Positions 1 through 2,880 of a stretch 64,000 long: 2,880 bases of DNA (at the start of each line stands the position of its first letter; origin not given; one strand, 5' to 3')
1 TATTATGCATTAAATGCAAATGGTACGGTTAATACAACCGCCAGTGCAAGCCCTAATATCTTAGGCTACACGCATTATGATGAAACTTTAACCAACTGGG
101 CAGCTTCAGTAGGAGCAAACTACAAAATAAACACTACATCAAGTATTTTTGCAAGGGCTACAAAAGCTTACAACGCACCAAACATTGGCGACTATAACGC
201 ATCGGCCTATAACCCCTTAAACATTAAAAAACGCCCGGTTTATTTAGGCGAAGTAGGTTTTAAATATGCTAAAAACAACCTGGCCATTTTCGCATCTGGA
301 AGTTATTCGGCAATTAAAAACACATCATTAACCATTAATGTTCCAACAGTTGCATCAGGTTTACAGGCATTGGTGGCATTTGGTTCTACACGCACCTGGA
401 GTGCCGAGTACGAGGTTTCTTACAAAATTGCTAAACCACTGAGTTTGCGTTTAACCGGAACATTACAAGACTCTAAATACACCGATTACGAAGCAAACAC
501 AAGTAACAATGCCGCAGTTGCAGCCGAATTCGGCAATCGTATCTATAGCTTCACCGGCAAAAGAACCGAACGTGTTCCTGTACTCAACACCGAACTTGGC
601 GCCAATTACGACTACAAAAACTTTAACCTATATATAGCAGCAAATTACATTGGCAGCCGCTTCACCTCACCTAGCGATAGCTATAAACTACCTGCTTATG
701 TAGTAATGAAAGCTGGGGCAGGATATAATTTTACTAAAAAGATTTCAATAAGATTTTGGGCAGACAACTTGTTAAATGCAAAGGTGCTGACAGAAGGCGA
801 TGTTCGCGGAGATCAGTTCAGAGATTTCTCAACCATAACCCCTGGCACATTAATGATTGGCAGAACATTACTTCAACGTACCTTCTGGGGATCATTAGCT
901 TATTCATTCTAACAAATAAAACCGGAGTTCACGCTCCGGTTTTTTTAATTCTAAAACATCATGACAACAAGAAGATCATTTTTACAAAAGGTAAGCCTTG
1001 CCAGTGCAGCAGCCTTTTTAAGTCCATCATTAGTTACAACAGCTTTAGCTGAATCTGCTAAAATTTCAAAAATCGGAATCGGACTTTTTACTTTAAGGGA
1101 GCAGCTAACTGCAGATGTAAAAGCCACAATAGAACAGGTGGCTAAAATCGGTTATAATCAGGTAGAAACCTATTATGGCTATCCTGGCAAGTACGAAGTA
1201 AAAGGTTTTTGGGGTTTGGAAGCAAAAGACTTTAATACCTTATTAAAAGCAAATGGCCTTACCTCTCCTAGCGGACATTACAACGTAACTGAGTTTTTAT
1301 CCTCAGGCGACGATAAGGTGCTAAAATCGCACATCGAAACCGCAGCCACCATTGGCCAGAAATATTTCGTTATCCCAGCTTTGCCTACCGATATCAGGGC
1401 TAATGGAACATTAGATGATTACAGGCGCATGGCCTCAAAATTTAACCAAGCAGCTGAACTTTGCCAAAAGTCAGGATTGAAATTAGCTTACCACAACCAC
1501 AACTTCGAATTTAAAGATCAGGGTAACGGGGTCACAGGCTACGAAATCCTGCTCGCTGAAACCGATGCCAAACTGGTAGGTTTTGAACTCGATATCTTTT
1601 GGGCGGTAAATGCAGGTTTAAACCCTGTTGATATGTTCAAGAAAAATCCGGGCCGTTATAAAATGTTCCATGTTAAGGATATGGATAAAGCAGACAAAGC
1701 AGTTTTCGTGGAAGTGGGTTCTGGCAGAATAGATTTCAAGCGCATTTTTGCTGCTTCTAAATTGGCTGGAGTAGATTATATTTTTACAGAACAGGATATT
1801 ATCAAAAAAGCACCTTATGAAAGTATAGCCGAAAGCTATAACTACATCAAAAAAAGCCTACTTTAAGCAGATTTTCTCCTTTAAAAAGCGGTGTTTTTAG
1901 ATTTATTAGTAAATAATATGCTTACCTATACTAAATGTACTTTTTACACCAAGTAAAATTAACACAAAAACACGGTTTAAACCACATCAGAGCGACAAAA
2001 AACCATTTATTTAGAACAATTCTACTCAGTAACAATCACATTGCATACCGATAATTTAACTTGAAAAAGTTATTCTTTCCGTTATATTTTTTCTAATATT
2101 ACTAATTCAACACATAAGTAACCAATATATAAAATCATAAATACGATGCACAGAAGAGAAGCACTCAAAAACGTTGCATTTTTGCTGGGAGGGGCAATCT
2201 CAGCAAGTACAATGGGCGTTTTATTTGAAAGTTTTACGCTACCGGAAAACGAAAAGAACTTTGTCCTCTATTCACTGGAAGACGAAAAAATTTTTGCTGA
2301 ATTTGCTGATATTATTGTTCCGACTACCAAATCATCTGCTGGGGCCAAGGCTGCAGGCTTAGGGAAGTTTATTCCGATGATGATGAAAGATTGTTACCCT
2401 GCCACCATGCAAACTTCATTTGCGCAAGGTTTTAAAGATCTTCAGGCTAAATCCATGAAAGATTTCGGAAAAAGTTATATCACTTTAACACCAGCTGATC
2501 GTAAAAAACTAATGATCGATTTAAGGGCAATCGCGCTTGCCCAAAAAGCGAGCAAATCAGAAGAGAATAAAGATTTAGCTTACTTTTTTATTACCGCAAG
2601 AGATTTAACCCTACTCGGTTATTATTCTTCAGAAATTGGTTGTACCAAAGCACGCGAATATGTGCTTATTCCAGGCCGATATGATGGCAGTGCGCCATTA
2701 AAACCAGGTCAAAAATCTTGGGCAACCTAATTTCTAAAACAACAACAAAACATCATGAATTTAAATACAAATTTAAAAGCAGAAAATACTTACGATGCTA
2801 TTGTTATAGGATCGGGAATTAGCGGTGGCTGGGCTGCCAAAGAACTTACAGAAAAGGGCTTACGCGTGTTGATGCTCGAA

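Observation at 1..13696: Expanded, co-directional oxidative glycoside/C-glycoside catabolic locus downstream of a TonB-dependent receptor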

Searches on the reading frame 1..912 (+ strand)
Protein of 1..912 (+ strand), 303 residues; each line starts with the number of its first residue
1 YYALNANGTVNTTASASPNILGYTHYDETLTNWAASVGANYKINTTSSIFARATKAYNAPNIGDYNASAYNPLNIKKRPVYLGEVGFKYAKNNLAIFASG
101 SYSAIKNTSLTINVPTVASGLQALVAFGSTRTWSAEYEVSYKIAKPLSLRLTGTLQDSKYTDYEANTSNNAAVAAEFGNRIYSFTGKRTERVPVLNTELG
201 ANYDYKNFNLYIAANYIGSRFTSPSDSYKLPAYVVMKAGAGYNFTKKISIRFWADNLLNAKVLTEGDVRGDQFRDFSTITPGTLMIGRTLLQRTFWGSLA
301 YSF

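Call 5: search_protein_families(library=pfam, proteins=[window:1-912:+], max_evalue=0.01)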
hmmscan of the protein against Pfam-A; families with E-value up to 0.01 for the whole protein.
window:1-912:+ (303 aa): 1 family
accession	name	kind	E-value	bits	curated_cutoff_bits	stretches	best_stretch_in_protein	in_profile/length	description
PF00593.30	TonB_dep_Rec_b-barrel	-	3.3e-16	60.6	27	1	19-257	207-436/436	TonB dependent receptor-like, beta-barrel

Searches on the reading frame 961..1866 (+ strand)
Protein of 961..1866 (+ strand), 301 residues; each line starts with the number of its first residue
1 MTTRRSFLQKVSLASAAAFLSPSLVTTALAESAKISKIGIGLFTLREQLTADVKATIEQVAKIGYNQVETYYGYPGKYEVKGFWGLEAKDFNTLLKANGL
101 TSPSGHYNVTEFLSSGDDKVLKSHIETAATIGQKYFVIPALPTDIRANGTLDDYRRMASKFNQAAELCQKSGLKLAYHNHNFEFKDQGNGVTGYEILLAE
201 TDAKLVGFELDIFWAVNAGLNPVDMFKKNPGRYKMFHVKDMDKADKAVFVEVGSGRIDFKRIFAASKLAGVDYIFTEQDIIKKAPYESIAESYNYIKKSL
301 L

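Call 5: search_protein_families(library=pfam, proteins=[window:961-1866:+], max_evalue=0.01)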
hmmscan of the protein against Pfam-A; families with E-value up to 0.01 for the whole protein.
window:961-1866:+ (301 aa): 1 family
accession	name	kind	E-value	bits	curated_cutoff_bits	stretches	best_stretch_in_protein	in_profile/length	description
PF01261.30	AP_endonuc_2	-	3.4e-21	76.5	31.1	1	57-271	1-221/249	Xylose isomerase-like TIM barrel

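Call 7: search_protein_families(library=ncbifam, proteins=[window:961-1866:+], max_evalue=0.001)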
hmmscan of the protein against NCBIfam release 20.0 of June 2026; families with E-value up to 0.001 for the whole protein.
window:961-1866:+ (301 aa): 1 family
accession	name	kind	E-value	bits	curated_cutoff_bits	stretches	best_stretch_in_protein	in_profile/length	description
TIGR04379.1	myo_inos_iolE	equivalog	2.1e-14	53.8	290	1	145-242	119-213/290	myo-inosose-2 dehydratase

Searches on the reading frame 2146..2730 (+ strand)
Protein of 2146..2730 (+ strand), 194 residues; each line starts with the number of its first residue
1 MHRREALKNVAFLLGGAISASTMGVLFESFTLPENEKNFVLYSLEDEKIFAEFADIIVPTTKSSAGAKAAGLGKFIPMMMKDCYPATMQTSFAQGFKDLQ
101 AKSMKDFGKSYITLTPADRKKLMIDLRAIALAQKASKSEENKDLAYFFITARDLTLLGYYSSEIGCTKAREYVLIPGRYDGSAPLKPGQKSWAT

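Call 5: search_protein_families(library=pfam, proteins=[window:2146-2730:+], max_evalue=0.01)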
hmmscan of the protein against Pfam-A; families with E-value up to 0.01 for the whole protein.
window:2146-2730:+ (194 aa): 1 family
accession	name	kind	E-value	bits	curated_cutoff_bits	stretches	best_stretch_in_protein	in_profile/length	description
PF13618.11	Gluconate_2-dh3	-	3e-30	105.7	23.4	1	46-177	3-135/135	Gluconate 2-dehydrogenase subunit 3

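Call 7: search_protein_families(library=ncbifam, proteins=[window:2146-2730:+], max_evalue=0.001)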
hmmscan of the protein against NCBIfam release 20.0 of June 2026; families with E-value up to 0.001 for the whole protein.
window:2146-2730:+ (194 aa): 0 families
